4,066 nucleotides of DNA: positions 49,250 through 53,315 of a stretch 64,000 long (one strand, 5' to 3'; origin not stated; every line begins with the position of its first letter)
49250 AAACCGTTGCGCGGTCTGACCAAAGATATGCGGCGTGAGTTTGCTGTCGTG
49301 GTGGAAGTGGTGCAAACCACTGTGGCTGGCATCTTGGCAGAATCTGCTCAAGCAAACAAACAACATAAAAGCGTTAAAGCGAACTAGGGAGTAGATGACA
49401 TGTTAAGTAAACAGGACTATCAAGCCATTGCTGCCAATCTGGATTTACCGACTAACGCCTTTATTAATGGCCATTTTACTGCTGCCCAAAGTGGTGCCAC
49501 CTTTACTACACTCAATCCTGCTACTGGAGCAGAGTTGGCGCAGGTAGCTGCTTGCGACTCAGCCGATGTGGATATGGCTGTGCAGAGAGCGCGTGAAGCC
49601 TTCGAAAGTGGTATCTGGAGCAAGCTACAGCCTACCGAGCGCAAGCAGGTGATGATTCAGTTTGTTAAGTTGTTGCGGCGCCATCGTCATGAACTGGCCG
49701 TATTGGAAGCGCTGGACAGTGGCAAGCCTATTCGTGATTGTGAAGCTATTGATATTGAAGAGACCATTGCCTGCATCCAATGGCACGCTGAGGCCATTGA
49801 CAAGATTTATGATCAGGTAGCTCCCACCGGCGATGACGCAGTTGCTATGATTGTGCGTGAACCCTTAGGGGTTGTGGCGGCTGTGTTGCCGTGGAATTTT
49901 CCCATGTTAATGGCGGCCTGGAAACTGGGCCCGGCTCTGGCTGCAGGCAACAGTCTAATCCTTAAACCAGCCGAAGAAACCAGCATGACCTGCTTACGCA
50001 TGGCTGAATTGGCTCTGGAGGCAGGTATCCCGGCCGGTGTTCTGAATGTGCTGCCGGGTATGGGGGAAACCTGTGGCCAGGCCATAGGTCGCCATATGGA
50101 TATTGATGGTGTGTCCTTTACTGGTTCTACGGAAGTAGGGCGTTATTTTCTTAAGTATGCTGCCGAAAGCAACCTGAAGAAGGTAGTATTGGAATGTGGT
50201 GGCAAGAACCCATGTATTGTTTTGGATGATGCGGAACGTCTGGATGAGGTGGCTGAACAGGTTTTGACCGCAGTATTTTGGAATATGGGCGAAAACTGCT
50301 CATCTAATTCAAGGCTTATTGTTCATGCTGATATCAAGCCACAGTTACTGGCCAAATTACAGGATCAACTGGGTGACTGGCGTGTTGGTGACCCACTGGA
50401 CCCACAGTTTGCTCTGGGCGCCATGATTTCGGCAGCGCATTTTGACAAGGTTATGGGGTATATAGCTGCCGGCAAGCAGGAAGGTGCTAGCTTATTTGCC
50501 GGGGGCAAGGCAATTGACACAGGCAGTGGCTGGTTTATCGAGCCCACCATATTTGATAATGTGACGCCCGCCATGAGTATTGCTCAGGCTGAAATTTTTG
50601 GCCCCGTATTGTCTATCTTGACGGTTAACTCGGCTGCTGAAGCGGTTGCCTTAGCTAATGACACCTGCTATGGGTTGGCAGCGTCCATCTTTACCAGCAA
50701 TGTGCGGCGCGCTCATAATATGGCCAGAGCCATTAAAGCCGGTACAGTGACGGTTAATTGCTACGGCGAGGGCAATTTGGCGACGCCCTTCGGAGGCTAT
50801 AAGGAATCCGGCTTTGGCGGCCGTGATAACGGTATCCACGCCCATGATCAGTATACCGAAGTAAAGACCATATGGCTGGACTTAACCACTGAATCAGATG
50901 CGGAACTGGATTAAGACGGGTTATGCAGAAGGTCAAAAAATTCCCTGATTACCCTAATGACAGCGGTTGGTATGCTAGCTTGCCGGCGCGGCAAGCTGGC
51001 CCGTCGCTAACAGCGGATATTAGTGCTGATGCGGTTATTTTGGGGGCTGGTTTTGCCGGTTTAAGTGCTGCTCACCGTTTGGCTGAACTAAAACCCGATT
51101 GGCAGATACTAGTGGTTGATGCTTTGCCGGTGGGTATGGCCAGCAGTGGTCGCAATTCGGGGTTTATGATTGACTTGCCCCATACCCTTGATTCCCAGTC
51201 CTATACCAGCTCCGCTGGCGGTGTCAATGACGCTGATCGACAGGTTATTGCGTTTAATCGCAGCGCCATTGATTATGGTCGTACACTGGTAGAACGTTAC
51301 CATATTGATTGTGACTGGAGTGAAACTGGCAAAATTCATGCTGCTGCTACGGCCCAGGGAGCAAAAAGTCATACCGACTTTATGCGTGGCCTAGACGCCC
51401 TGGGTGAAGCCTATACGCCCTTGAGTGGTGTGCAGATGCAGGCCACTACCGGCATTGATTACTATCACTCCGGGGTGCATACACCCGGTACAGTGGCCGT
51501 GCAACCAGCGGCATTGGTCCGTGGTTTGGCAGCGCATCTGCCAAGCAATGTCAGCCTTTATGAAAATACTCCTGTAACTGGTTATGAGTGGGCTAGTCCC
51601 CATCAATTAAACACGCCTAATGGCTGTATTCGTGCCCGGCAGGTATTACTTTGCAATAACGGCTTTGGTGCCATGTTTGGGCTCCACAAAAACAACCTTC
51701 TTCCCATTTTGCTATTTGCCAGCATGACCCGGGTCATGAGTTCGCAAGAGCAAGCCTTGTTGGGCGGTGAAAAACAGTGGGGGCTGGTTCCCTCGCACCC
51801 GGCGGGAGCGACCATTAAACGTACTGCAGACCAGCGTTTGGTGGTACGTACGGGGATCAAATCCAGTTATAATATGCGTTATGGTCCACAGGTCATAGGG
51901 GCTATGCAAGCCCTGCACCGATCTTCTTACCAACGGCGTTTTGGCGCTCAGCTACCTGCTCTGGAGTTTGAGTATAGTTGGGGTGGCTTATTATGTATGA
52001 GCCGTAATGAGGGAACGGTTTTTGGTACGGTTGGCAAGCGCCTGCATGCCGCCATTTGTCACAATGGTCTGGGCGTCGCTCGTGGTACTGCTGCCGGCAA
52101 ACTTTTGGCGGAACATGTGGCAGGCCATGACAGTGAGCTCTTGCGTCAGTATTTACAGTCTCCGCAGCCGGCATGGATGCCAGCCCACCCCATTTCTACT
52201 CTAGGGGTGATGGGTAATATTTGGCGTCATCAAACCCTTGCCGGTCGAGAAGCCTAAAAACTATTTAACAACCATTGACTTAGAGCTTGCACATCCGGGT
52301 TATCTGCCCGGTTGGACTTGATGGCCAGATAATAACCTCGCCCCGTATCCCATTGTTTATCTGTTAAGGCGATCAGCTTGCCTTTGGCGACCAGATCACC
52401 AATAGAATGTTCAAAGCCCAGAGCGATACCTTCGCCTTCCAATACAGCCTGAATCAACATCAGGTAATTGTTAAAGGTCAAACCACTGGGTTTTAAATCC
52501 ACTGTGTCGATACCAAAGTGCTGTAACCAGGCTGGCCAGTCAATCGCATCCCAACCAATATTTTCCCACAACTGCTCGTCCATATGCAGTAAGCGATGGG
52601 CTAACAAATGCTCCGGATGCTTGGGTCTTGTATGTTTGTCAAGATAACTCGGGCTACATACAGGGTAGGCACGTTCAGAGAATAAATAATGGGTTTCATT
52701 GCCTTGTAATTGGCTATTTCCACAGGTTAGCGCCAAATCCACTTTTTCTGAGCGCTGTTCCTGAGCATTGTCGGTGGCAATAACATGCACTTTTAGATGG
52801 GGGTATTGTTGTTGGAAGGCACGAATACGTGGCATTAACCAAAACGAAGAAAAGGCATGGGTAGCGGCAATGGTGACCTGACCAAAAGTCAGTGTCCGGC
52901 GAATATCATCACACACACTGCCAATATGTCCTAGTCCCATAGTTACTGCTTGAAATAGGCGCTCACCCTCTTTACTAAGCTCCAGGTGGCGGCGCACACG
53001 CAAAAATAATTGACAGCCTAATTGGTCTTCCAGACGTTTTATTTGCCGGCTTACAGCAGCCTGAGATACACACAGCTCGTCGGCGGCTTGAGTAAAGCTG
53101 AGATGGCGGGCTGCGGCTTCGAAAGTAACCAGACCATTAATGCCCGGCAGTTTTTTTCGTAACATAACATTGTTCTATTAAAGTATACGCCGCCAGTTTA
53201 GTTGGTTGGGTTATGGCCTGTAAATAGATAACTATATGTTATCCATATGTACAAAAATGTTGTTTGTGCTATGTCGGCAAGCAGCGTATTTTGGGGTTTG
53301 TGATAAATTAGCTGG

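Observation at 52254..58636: Second LysR-controlled module: MttB paralog, StcD-like two-domain flavoprotein and two SDRs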

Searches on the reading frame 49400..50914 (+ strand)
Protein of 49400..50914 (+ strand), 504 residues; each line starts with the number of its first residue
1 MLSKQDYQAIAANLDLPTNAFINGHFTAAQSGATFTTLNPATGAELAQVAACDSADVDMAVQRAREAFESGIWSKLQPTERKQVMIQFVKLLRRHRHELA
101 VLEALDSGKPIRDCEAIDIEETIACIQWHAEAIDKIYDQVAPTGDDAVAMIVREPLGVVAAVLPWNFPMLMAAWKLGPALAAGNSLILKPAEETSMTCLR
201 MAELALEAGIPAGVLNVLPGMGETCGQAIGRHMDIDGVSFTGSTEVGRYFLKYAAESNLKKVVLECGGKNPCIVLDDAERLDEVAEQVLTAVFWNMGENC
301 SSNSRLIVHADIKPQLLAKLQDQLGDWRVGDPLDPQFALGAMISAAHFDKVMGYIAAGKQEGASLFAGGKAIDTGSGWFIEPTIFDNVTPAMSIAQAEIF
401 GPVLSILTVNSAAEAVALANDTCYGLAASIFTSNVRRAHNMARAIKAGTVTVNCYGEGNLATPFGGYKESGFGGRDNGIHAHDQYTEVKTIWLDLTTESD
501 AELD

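Call 4: search_protein_families(library=pfam, proteins=[window:49400-50914:+])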
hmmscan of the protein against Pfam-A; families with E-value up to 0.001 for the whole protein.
window:49400-50914:+ (504 aa): 1 family
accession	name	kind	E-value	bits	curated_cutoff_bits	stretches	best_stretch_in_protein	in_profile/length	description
PF00171.27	Aldedh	-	2.2e-170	567.6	23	1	27-491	2-461/461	Aldehyde dehydrogenase family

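Call 7: search_protein_families(library=ncbifam, proteins=[window:49400-50914:+])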
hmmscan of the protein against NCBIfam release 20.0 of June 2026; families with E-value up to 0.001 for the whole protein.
window:49400-50914:+ (504 aa): 45 families (the best 25 are shown)
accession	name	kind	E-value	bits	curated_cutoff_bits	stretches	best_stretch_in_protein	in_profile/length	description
NF007352.0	PRK09847.1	equivalog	2.8e-168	560.5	850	1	7-495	9-493/495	aldehyde dehydrogenase PuuC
NF009725.0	PRK13252.1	equivalog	7.4e-146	486.4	593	1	19-496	8-482/488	betaine-aldehyde dehydrogenase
TIGR01804.1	BADH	equivalog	1.7e-144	481.8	668.6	1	21-489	1-467/467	betaine-aldehyde dehydrogenase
TIGR02299.1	HpaE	equivalog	1.1e-134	449.7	638.35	1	20-496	3-479/488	5-carboxymethyl-2-hydroxymuconate semialdehyde dehydrogenase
NF045736.1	PaDhStyDRhodo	equivalog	1.1e-133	446.3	800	1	17-491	2-475/479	phenylacetaldehyde dehydrogenase StyD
NF045735.1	PaDhStyDPseudo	equivalog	3.8e-132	441.4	850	1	17-492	2-480/483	phenylacetaldehyde dehydrogenase StyD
NF010000.0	PRK13473.1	subfamily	1.3e-126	423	615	1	18-493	3-472/475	aminobutyraldehyde dehydrogenase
NF050026.1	AcaldDHExaC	equivalog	2.8e-120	402.3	900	1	19-494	17-494/503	acetaldehyde dehydrogenase ExaC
TIGR03216.1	OH_muco_semi_DH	equivalog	6.2e-117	391.1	693.25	1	20-493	3-479/481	2-hydroxymuconic semialdehyde dehydrogenase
NF042993.1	AlphKGSA_gudD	equivalog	1e-116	390.5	770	1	19-493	5-480/481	alpha-ketoglutaric semialdehyde dehydrogenase GucD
TIGR01780.1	SSADH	subfamily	6.4e-112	374.7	646.35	1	38-489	2-448/448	succinate-semialdehyde dehydrogenase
NF006916.0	PRK09407.1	equivalog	1e-108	364.3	521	1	28-491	29-490/526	succinic semialdehyde dehydrogenase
NF052305.1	DioxValDhHalo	equivalog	5.7e-104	348.7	750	1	19-493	6-481/483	2,5-dioxovalerate dehydrogenase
TIGR04284.1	aldehy_Rv0768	hypoth_equivalog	2.1e-99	333.7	775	1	20-491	3-476/480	aldehyde dehydrogenase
NF040648.1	lactal_redase_Meth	equivalog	1.6e-98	330.7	650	1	21-493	2-462/463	lactaldehyde dehydrogenase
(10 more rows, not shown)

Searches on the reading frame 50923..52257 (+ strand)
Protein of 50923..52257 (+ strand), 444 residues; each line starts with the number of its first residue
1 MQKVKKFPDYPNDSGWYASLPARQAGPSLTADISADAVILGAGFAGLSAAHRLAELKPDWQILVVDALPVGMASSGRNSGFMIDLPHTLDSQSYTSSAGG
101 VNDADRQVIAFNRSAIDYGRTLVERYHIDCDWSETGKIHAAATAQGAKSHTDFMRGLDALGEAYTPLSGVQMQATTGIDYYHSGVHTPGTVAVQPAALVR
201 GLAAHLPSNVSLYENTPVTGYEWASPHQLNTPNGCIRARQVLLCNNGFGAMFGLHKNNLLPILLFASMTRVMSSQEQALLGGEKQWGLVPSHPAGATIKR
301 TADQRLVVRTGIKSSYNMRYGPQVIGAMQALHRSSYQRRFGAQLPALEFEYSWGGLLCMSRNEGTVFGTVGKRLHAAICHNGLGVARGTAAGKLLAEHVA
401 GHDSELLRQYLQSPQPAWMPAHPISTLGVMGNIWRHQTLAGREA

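Call 4: search_protein_families(library=pfam, proteins=[window:50923-52257:+])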
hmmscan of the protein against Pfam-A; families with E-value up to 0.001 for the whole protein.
window:50923-52257:+ (444 aa): 4 families
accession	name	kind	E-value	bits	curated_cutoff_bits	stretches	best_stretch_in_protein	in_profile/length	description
PF01266.30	DAO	-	1.5e-39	137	27.9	1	36-397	1-352/353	FAD dependent oxidoreductase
PF00890.30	FAD_binding_2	-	2.4e-08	34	20.4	1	36-251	1-208/414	FAD binding domain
PF13450.12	NAD_binding_8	-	9.6e-06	26.2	21.9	1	39-86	1-48/68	NAD(P)-binding Rossmann-like domain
PF01946.23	Thi4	-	0.00055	19.7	26.2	1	33-67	16-49/235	Thi4 family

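Call 7: search_protein_families(library=ncbifam, proteins=[window:50923-52257:+])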
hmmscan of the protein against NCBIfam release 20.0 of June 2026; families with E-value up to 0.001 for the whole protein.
window:50923-52257:+ (444 aa): 6 families
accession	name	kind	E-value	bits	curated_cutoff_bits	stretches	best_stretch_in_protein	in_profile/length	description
TIGR03329.1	Phn_aa_oxid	hypoth_equivalog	3.6e-35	121.6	632.8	1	24-430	14-422/460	putative aminophosphonate oxidoreductase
NF050086.1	pipecolate_AmaA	exception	1.5e-31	109.5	600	1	16-412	7-393/425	L-pipecolate oxidase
TIGR03197.1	MnmC_Cterm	equivalog_domain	2.6e-14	53.1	174.2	1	37-245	2-199/400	FAD-dependent 5-carboxymethylaminomethyl-2-thiouridine(34) oxidoreductase MnmC1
NF002480.1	PRK01747.1-1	equivalog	5.9e-12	44.8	540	1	34-245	248-448/645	bifunctional tRNA (5-methylaminomethyl-2-thiouridine)(34)-methyltransferase MnmC2/FAD-dependent 5-carboxymethylaminomethyl-2-thiouridine(34)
TIGR03364.1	HpnW_proposed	hypoth_equivalog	4e-08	32.7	285.1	1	130-246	76-194/365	TIGR03364 family FAD-dependent oxidoreductase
TIGR02352.1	thiamin_ThiO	equivalog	5.4e-05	22.4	250.8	0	120-313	73-277/351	glycine oxidase ThiO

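Call 58: search_solved_structures(query=window:50923-52257:+, max_evalue=1e-15)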
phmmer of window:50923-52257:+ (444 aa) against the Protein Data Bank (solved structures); distinct sequences matched with E-value up to 1e-15: 0.

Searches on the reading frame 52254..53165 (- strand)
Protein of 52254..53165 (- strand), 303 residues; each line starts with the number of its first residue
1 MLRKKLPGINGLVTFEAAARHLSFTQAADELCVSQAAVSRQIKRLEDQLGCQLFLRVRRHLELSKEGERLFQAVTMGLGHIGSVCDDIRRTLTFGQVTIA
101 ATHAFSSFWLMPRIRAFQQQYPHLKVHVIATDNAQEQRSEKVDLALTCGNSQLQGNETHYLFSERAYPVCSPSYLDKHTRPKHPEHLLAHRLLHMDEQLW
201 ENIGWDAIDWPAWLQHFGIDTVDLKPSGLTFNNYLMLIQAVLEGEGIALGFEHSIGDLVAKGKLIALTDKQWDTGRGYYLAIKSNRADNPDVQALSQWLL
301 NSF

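Call 4: search_protein_families(library=pfam, proteins=[window:52254-53165:-])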
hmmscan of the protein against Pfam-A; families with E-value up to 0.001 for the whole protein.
window:52254-53165:- (303 aa): 2 families
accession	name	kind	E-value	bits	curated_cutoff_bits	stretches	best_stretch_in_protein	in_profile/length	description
PF03466.25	LysR_substrate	-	7.7e-34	117.4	28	1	95-301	6-206/209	LysR substrate binding domain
PF00126.33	HTH_1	-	4.2e-22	78.3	26.6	1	10-68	2-60/60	Bacterial regulatory helix-turn-helix protein, lysR family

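Call 7: search_protein_families(library=ncbifam, proteins=[window:52254-53165:-])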
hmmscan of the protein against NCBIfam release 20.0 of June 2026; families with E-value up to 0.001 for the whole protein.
window:52254-53165:- (303 aa): 54 families (the best 25 are shown)
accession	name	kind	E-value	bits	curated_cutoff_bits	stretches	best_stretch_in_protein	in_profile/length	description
TIGR03418.1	chol_sulf_TF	equivalog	4.7e-79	265.4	324.8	1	10-301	4-290/291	choline sulfate utilization transcriptional regulator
NF008352.0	PRK11139.1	subfamily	8e-78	261.6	288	1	4-302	3-291/305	transcriptional regulator GcvA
NF007491.0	PRK10086.1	equivalog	6.3e-65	219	316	1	11-301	21-307/313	DNA-binding transcriptional regulator DsdC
TIGR02036.1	dsdC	equivalog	8.2e-51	172.8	352.4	1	12-301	13-299/302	DNA-binding transcriptional regulator DsdC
NF041130.1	PenR_Burk_TF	exception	1.2e-33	116.6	625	1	2-300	4-286/292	beta-lactamase transcriptional regulator PenR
NF040888.1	trans_reg_YafC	equivalog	1.2e-33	116.3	470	1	11-271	7-260/293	DNA-binding transcriptional regulator YafC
NF040786.1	LysR_Sec_metab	equivalog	7.2e-24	84.3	250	1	12-299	6-294/298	selenium metabolism-associated LysR family transcriptional regulator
TIGR03339.1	phn_lysR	subfamily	3.6e-23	82.2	341.1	1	12-148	2-140/279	aminoethylphosphonate catabolism associated LysR family transcriptional regulator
NF008416.0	PRK11242.1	equivalog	7e-22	78.1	277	1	15-191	9-191/300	transcriptional regulator CynR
NF007315.1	PRK09801.1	equivalog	8.3e-19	67.7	398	1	20-267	19-261/301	L-tartrate utilization transcriptional activator TtdR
NF045775.1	acetoin_reg_AlsR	exception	1.7e-18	67.1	430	1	13-145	7-144/290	acetoin biosynthesis transcriptional regulator AlsR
NF053705.1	TransRegGltCGpos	equivalog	2.1e-18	66.6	350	1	15-149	9-148/300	glutamate biosynthesis transcriptional regulator GltC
NF052633.1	LysR_TF_PsrA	exception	1.2e-17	63.8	540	1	9-132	7-132/297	L-proline-binding transcription factor PsrA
NF002964.0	PRK03635.1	subfamily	7.1e-17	61.4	197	1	12-272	8-262/297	ArgP/LysG family DNA-binding transcriptional regulator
NF008722.0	PRK11716.1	equivalog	1.2e-16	60.6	246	1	11-156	5-155/293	HTH-type transcriptional activator IlvY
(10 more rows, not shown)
